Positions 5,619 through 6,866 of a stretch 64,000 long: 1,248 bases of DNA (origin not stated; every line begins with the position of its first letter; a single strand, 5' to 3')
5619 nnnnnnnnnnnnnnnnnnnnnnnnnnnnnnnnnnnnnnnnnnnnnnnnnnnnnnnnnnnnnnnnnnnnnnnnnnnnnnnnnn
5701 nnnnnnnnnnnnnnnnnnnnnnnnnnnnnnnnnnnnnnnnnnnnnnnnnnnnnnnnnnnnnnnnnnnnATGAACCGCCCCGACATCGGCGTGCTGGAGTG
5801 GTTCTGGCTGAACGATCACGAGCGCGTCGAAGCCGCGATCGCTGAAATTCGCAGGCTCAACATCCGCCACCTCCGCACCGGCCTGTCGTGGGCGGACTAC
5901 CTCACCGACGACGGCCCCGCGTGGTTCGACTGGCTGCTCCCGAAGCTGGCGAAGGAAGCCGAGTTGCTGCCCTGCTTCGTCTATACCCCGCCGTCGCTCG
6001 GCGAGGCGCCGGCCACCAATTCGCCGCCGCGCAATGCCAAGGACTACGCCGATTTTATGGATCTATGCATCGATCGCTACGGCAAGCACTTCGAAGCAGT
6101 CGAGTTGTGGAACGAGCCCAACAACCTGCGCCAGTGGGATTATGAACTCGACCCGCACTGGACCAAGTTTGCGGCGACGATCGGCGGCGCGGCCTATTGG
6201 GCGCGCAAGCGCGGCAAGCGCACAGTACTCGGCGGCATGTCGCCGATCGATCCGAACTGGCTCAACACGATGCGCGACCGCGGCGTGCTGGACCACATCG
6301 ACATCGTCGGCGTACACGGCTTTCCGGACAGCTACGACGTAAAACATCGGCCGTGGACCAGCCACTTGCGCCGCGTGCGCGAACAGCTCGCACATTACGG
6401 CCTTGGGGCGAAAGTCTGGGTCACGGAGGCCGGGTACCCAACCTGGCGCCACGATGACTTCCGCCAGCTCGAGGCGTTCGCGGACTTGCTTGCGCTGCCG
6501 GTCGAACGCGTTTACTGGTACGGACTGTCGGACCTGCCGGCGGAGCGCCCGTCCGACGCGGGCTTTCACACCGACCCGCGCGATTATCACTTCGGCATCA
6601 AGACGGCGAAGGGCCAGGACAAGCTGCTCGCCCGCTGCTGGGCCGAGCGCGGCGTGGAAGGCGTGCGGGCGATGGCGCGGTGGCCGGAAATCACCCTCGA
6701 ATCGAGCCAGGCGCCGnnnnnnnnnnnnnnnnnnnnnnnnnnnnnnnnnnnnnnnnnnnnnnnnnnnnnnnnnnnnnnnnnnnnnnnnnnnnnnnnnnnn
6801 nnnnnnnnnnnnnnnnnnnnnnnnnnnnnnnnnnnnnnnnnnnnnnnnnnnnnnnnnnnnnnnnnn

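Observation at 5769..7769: Cytoplasmic clan GH-A glycoside-hydrolase-like domain fused to an SDR sugar-nucleotide epimerase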

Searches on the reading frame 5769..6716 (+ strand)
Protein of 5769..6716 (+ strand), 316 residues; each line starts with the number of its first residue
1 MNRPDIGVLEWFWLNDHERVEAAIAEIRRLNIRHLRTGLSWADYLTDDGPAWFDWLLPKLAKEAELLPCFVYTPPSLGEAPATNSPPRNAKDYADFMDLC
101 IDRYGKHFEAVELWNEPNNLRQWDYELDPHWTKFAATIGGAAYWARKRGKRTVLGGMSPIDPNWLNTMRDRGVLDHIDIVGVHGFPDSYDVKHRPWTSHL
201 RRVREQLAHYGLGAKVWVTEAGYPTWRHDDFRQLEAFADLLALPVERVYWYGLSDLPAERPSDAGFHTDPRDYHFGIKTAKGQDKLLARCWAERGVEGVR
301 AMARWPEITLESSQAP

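Call 5: search_protein_families(library=pfam, proteins=[window:5769-6716:+], max_evalue=10)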
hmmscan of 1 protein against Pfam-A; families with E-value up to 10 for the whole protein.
window:5769-6716:+ (316 aa): 0 families

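Call 6: search_protein_families(library=ncbifam, proteins=[window:5769-6716:+], max_evalue=1)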
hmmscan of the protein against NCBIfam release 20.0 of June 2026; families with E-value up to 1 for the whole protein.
window:5769-6716:+ (316 aa): 0 families

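Call 7: search_solved_structures(query=window:5769-6716:+, max_evalue=10, show_alignments=3)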
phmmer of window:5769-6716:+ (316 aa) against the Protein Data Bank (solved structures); distinct sequences matched with E-value up to 10: 2.
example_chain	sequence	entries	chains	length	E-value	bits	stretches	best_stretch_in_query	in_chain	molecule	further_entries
5bx9_A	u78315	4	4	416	0.027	16.8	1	13-256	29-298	PslG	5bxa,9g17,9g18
4zn2_A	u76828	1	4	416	0.027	16.8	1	13-256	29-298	PslG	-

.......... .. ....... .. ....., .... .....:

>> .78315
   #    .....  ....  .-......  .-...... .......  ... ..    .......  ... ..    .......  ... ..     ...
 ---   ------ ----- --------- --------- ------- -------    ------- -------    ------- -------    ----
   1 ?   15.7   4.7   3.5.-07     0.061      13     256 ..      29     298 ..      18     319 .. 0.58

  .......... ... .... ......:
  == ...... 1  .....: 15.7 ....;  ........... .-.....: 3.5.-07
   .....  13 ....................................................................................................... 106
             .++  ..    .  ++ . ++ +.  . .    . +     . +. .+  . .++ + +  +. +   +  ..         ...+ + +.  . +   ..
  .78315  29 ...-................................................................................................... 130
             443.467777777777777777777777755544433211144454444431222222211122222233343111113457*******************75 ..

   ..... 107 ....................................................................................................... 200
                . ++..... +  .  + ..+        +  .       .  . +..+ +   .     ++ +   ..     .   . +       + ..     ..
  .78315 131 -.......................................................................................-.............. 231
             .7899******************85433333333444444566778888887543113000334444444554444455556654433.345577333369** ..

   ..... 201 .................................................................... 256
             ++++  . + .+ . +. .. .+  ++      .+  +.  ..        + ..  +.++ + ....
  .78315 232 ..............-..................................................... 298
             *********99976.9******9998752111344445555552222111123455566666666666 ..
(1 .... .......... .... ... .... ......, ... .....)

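Call 8: find_homologous_proteins(query=window:5769-6716:+, max_evalue=0.001)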
Query window:5769-6716:+ (316 aa): 3422 proteins with E <= 0.001 among 5797 candidates; the best 120 are listed.
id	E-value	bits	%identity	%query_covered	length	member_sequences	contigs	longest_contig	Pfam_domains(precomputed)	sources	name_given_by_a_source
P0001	4.3e-132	459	64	96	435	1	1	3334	PF16363.12,PF02719.22,PF01073.26,PF07993.19,PF01370.28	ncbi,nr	ncbi:MAG TPA: GDP-mannose 4,6-dehydratase, partial [Gammaproteobacteria bacterium]|nr:GDP-mannose 4,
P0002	1.9e-118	414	57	95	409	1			PF16363.12,PF01073.26,PF01370.28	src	-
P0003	2.9e-113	397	58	94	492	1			PF04321.24,PF16363.12,PF02719.22,PF01073.26,PF01370.28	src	-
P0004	1.2e-112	395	56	93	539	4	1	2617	PF04321.24,PF16363.12,PF02719.22,PF01073.26,PF07993.19,PF01370.28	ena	-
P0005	5.4e-112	393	53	94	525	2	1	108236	PF08659.17,PF04321.24,PF16363.12,PF02719.22,PF01073.26,PF07993.19,PF00106.32,PF01370.28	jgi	jgi:CDP-paratose 2-epimerase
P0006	3.0e-111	390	55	93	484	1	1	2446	PF08659.17,PF04321.24,PF16363.12,PF02719.22,PF01073.26,PF00106.32,PF01370.28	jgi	jgi:CDP-paratose 2-epimerase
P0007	1.2e-110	388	55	95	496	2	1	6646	PF08659.17,PF04321.24,PF16363.12,PF02719.22,PF01073.26,PF07993.19,PF01370.28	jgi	-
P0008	2.9e-110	387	56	89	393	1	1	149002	-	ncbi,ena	-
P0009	6.8e-110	386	52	96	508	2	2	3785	PF08659.17,PF04321.24,PF16363.12,PF02719.22,PF01073.26,PF07993.19,PF01370.28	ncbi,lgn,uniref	ncbi:GDP-mannose 4,6-dehydratase [Coleofasciculus sp.]|uniref:GDP-mannose 4,6-dehydratase n=1 Tax=Co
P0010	5.7e-109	383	53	95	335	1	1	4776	-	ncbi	ncbi:MAG: hypothetical protein ACK4N5_01215, partial [Myxococcales bacterium]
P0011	7.7e-109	382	54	94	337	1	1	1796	-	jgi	jgi:CDP-paratose 2-epimerase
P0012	2.3e-108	381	54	95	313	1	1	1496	-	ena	-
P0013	2.3e-108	381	51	100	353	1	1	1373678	-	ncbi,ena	-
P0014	2.6e-108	380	54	94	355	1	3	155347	-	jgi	jgi:CDP-paratose 2-epimerase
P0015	8.9e-108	379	54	96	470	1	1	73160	PF08659.17,PF16363.12,PF02719.22,PF01073.26,PF00106.32,PF01370.28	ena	-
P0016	9.7e-108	379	51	94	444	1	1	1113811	PF16363.12,PF02719.22,PF01073.26,PF01370.28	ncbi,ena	-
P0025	9.5e-105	369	50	95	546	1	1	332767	PF16363.12,PF01073.26,PF01370.28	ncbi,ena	-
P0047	7.8e-97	343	50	94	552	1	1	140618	PF04321.24,PF16363.12,PF02719.22,PF01073.26,PF07993.19,PF01370.28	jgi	jgi:CDP-paratose 2-epimerase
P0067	9.8e-91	323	48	94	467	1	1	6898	PF04321.24,PF16363.12,PF02719.22,PF01073.26,PF01370.28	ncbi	-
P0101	4.4e-74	268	46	89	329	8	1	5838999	PF00232.25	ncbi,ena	-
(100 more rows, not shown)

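Call 19: find_encoding_contigs(protein=P0101, flank=10000, max_places=3)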
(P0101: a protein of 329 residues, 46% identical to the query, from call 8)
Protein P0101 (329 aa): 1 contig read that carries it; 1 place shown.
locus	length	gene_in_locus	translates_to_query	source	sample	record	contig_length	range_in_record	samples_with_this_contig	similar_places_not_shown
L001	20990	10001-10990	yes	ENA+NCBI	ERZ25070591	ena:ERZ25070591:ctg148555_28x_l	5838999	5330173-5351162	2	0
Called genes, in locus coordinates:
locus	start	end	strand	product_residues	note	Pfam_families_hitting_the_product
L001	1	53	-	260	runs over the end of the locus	PF00149:Metallophos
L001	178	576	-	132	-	PF00383:dCMP_cyt_deam_1, PF08211:dCMP_cyt_deam_2, PF26947:CDL (weak)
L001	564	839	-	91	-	PF01219:DAGK_prokar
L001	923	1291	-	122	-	PF02130:YbeY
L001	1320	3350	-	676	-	PF07697:7TMR-HDED, PF07698:7TM-7TMR_HD, PF01966:HD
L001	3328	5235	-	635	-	PF02562:PhoH, PF13245:AAA_19 (faint), PF13604:AAA_30 (faint), PF14528:LAGLIDADG_3 (weak), PF02562:PhoH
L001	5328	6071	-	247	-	-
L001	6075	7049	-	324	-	PF12127:FloA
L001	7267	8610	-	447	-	PF00574:CLP_protease (weak), PF01972:SDH_protease (weak), PF25145:NfeD1b_N, PF24961:NfeD_membrane, PF01957:NfeD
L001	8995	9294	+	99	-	-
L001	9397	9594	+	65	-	PF11387:DUF2795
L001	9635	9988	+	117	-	PF26450:DUF8129 (weak)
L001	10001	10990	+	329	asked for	PF00232:Glyco_hydro_1 (faint)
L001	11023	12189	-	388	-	PF06750:A24_N_bact, PF01478:Peptidase_A24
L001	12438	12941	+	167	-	PF03938:OmpH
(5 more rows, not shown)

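Call 20: find_encoding_contigs(protein=P0016, flank=10000, max_places=2)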
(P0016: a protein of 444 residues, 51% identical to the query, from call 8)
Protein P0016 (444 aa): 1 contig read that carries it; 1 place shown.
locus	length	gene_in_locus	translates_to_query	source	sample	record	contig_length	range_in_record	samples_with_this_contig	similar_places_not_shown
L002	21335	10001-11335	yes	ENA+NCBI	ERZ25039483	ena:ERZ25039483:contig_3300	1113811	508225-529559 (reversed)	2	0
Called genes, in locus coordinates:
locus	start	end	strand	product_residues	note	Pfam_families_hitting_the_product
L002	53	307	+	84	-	PF01541:GIY-YIG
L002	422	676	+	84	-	PF01541:GIY-YIG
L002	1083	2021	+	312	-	PF05067:Mn_catalase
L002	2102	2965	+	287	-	PF00106:adh_short, PF08659:KR, PF13561:adh_short_C2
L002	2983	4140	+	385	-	PF08240:ADH_N, PF00107:ADH_zinc_N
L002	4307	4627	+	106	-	PF07992:Pyr_redox_2 (weak), PF01946:Thi4 (weak), PF01494:FAD_binding_3 (faint), PF00890:FAD_binding_2, PF01266:DAO, PF12831:FAD_oxidored (weak), PF13450:NAD_binding_8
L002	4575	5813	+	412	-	PF01266:DAO, PF00355:Rieske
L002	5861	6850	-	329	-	PF01545:Cation_efflux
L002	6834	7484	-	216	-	-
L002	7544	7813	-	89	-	-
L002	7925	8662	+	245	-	PF00106:adh_short, PF01370:Epimerase, PF08659:KR, PF13561:adh_short_C2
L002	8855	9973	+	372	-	PF01073:3Beta_HSD, PF01370:Epimerase, PF02719:Polysacc_synt_2, PF05368:NmrA, PF07993:NAD_binding_4, PF13460:NAD_binding_10, PF16363:GDP_Man_Dehyd, PF01370:Epimerase, +2 more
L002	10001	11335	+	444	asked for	PF01073:3Beta_HSD, PF01370:Epimerase, PF02719:Polysacc_synt_2 (weak), PF16363:GDP_Man_Dehyd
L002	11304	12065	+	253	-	PF01370:Epimerase, PF07993:NAD_binding_4 (weak), PF16363:GDP_Man_Dehyd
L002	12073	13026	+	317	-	PF08240:ADH_N, PF16912:Glu_dehyd_C (weak), PF00107:ADH_zinc_N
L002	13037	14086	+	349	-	PF01408:GFO_IDH_MocA, PF22725:GFO_IDH_MocA_C3, PF02894:GFO_IDH_MocA_C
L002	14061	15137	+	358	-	PF13439:Glyco_transf_4, PF13579:Glyco_trans_4_4, PF00534:Glycos_transf_1, PF13692:Glyco_trans_1_4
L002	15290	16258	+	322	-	PF00534:Glycos_transf_1 (weak), PF13692:Glyco_trans_1_4 (weak), PF13524:Glyco_trans_1_2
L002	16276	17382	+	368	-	PF13524:Glyco_trans_1_2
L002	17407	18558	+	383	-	PF13524:Glyco_trans_1_2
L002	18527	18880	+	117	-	PF08003:Methyltransf_9, PF13489:Methyltransf_23 (weak), PF13847:Methyltransf_31, PF13649:Methyltransf_25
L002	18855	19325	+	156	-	PF13489:Methyltransf_23 (weak)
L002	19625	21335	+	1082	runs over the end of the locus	PF13620:CarboxypepD_reg, PF13715:CarbopepD_reg_2, PF07715:Plug, PF00593:TonB_dep_Rec_b-barrel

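Call 35: find_related_loci(query=A2, collection=genome_contigs, flank=10000)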
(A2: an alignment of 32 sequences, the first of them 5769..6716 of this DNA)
Query A2 (316 aa) in genome_contigs; peptide patterns used: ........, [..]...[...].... (x = any residue, [..] = any of these).
600 stretches matched a pattern (row limit reached: there are more); 587 encode a relative of the query (tblastn E <= 1e-3); the best 80 are kept; 80 distinct loci.
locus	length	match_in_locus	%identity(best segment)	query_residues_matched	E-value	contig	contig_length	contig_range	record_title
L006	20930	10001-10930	85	4-313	0e+0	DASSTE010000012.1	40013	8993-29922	MAG TPA_asm: Gammaproteobacteria bacterium isolate SMAG_U533 k141_1529910, whole genome shotgun sequence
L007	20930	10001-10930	84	4-313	0e+0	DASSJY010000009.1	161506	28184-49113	MAG TPA_asm: Gammaproteobacteria bacterium isolate SMAG_U1127 k141_1152907, whole genome shotgun sequence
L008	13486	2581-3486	84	4-305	4e-179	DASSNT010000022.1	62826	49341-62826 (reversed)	MAG TPA_asm: Gammaproteobacteria bacterium isolate SMAG_U1233 k141_393376, whole genome shotgun sequence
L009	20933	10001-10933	63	6-316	5e-139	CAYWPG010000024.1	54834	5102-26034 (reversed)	MAG TPA_asm: uncultured Alkalilimnicola sp. isolate SRP268622_co1_559 genome assembly, contig: NODE_1035_length_54834_co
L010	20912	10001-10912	57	3-306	5e-118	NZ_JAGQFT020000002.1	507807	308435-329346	Coralloluteibacterium stylophorae strain LMG 29479 contig_02, whole genome shotgun sequence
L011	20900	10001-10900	54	3-302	3e-115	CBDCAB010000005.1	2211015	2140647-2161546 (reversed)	MAG: Saprospiraceae bacterium isolate 89c166f5-a3d6-4986-a884-53281dbad9de genome assembly, contig: contig_5, whole geno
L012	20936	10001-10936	51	4-316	2e-113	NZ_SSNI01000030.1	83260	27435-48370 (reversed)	Pontibacter pamirensis strain TRT317 Scaffold29_1, whole genome shotgun sequence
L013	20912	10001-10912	51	1-304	6e-113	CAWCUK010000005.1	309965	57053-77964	MAG: uncultured Bacteroidetes bacterium isolate MFD01721.bin.1.37 genome assembly, contig: contig_47209, whole genome sh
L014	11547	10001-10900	55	4-303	4e-111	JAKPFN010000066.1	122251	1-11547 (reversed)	MAG: Armatimonadota bacterium isolate JPMR_metabat.12_sub k141_219522, whole genome shotgun sequence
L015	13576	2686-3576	55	4-300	6e-111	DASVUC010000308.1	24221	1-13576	MAG TPA_asm: Tepidisphaeraceae bacterium isolate SMAG_U3307 k141_554044, whole genome shotgun sequence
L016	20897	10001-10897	52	4-302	2e-110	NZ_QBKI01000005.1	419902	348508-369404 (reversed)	Pontibacter mucosus strain DSM 100162 Ga0183470_105, whole genome shotgun sequence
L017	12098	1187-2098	52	1-304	6e-110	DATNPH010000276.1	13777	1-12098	MAG TPA_asm: Coleofasciculaceae cyanobacterium isolate SMAG_U16476 k141_59835, whole genome shotgun sequence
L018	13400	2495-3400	54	3-303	3e-109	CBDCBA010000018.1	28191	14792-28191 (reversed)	MAG: Tepidisphaeraceae bacterium isolate 47ca65e1-7abe-4db3-a9b2-e990f161ff18 genome assembly, contig: contig_18, whole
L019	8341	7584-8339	63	4-255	5e-109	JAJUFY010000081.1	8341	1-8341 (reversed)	MAG: Ectothiorhodospiraceae bacterium isolate bin23 k141_905837_length_8341_cov_10.0000, whole genome shotgun sequence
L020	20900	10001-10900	51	3-302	4e-108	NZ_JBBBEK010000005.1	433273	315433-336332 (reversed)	Pontibacter sp. 13R65 contig5, whole genome shotgun sequence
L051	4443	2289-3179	50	2-299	4e-100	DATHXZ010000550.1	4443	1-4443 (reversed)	MAG TPA_asm: Chthoniobacterales bacterium isolate SMAG_U16198 k141_158004, whole genome shotgun sequence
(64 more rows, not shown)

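Call 43: predict_structure(alignment_id=A2)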
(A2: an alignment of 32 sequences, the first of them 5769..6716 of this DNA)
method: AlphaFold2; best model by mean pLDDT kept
length: 316 residues; sequences in the alignment: 32
mean_pLDDT: 93.9   pTM: 0.91
mean pLDDT of the five models: 93.9, 93.5, 91.3, 91.3, 90.8
residues with pLDDT >= 90: 266; 70-90: 40; 50-70: 10; < 50: 0
segments of 3 or more residues with pLDDT < 50: none
pLDDT, mean of each block of 10 residues (from residue 1): 89 96 98 98 97 98 98 98 97 98 98 94 95 98 98 92 93 98 90 88 95 96 93 96 97 94 84 95 97 96 79 59
secondary structure, 60 per line:
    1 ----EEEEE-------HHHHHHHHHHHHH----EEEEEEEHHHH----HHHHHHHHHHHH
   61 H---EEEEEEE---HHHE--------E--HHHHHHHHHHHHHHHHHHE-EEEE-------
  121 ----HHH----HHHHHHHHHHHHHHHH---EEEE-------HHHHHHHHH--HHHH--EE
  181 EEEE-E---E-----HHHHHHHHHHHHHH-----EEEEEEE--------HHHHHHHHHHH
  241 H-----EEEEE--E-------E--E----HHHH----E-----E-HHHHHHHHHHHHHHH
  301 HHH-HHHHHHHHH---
elements in order: E5-9 H17-29 E34-40 H41-44 H49-61 E65-71 H90-107 E110-113 H132-147 E151-154 H162-170 H173-176 E179-184 H196-209 E215-221 H230-241 E247-251 H270-273 H286-303 H305-313

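Call 46: fold_search(model_id=the predicted structure, library=pdb)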
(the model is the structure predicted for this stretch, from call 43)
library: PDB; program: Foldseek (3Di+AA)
matches with E <= 10: 1753; with E <= 0.001: 372
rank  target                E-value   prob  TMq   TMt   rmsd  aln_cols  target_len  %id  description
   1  4zn2_A                6.6e-17  1.00  0.73  0.57   4.7       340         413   22  Glycosyl hydrolase from Pseudomonas aeruginosa (released 2016-01-06)
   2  5bx9                  9.6e-17  1.00  0.73  0.57   4.7       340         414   22  Structure of PslG from Pseudomonas aeruginosa (released 2015-10-07)
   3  9g17_A                6.1e-16  1.00  0.71  0.56   5.0       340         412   20  Structure of PslG with a covalently- bound pentasaccharide (released 2025-03-05)
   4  5jvk_A                1.6e-12  1.00  0.67  0.45   4.6       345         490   18  Structural insights into a family 39 glycoside hydrolase from the gut symbiont Bacteroides cellulosilyticus WH2. (released 2016-12-07)
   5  6u7i_A                1.6e-09  1.00  0.55  0.32   6.5       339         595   15  Faecalibacterium prausnitzii Beta-glucuronidase (released 2019-10-30)
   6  6yyh_B                4.9e-09  1.00  0.68  0.45   5.0       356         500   15  Crystal structure of beta-D-xylosidase from Dictyoglomus thermophilum in ligand-free form (released 2020-12-02)
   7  5z3k_A                6.3e-09  1.00  0.61  0.42   5.2       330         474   14  Crystal structure of glucosidase from Croceicoccus marinus at 1.8 Angstrom resolution (released 2019-01-23)
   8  4lx4_D                9.7e-09  1.00  0.56  0.56   6.1       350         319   13  Crystal Structure Determination of Pseudomonas stutzeri endoglucanase Cel5A using a Twinned Data Set (released 2014-07-30)
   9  1kwg                  1.1e-08  1.00  0.53  0.28   9.8       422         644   14  Crystal structure of Thermus thermophilus A4 beta-galactosidase (released 2002-09-18)
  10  6mp2_A                1.2e-08  1.00  0.59  0.46   8.3       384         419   15  Crystal structure of BlMan5B solved by SIRAS (released 2019-01-30)
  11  6mp7_A                1.3e-08  1.00  0.59  0.46   6.7       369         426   14  Crystal structure of the E257A mutant of BlMan5B in complex with GlcNAc (soaking) (released 2019-01-30)
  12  8gf3                  1.4e-08  1.00  0.59  0.54   7.1       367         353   14  Crystallographic structure from BlMan5_7 (released 2024-04-17)
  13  6y2k                  1.8e-08  1.00  0.55  0.29   9.9       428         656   13  Crystal structure of beta-galactosidase from the psychrophilic Marinomonas ef1 (released 2020-05-20)
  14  6u7i_C                2.2e-08  1.00  0.50  0.30   7.7       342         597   15  Faecalibacterium prausnitzii Beta-glucuronidase (released 2019-10-30)
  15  6gp5_B                2.3e-08  1.00  0.59  0.59   5.4       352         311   14  Beta-1,4-galactanase from Bacteroides thetaiotaomicron (released 2018-12-26)
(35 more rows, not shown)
